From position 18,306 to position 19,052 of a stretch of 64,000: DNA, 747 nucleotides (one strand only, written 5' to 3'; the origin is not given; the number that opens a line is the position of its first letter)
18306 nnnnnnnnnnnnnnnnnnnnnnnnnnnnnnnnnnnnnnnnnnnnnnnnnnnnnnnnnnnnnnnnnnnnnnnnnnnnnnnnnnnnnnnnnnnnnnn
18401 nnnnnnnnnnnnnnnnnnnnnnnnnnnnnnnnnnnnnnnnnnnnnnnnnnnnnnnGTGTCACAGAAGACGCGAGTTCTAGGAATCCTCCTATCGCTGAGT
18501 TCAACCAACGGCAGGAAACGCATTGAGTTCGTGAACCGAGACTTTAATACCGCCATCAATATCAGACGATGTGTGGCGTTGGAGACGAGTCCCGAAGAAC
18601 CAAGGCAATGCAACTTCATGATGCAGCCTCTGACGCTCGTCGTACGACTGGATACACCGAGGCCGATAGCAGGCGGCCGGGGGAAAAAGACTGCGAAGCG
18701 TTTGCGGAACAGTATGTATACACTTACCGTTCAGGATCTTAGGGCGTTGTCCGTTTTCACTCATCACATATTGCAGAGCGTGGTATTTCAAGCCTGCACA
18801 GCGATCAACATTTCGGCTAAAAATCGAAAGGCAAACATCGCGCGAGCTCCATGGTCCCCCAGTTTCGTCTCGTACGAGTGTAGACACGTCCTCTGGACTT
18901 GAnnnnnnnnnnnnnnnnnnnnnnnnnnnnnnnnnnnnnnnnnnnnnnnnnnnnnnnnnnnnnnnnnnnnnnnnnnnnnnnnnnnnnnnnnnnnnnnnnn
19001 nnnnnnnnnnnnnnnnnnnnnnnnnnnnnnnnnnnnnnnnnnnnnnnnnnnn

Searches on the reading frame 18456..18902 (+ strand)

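Call 44: search_protein_families(library=pfam, proteins=[window:18456-18902:+], max_evalue=1)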
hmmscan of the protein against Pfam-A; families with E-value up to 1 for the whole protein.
window:18456-18902:+ (148 aa): 1 family
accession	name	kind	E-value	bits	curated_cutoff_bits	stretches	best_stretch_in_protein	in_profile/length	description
PF24751.1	DUF7696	-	0.076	13.5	27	1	64-90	28-51/55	Family of unknown function (DUF7696)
